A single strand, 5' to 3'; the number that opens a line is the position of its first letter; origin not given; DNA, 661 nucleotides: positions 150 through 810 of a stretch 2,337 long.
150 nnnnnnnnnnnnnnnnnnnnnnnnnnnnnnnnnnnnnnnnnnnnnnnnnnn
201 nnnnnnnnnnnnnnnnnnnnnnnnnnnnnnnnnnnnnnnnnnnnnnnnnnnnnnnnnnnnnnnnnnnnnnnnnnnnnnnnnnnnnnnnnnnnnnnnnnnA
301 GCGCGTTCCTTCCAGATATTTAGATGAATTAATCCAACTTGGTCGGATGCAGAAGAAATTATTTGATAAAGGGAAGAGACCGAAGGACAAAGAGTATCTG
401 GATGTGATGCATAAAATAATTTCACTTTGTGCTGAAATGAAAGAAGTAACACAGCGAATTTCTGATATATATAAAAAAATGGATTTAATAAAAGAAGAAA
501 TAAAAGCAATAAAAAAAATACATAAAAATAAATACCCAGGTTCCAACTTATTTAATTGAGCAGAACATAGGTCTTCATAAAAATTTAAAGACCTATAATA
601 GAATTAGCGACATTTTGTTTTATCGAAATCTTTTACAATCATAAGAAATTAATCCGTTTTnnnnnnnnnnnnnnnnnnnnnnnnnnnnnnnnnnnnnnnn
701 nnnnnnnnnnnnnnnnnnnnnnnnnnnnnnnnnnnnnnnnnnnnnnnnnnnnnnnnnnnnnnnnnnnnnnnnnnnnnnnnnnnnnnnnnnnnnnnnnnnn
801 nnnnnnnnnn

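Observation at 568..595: Perfect 8-bp hairpin between convergent genes without a clear U-tract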

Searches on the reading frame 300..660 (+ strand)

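Call 49: search_protein_families(library=pfam, proteins=[L011:652-1176:-, L007:2246-2773:-, L007:1456-2229:-], max_evalue=0.1)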
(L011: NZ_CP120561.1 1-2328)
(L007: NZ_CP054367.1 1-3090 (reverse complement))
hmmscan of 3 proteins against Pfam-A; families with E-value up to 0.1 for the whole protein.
L011:652-1176:- (175 aa): 3 families
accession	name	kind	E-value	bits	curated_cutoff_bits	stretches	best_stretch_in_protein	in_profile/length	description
PF05732.17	RepL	-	4.3e-07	30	20.3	1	34-168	13-132/164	Firmicute plasmid replication protein (RepL)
PF10319.15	7TM_GPCR_Srj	-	0.01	15.6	24.1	1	54-141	116-200/310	Serpentine type 7TM GPCR chemoreceptor Srj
PF24406.1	nSTAND_NTPase4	-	0.075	13.6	27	0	107-143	6-41/58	Novel STAND NTPase 4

L007:2246-2773:- (176 aa): 1 family
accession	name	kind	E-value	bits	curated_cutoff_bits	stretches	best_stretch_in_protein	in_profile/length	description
PF05732.17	RepL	-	6.4e-07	29.5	20.3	1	35-170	14-134/164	Firmicute plasmid replication protein (RepL)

L007:1456-2229:- (258 aa): 0 families
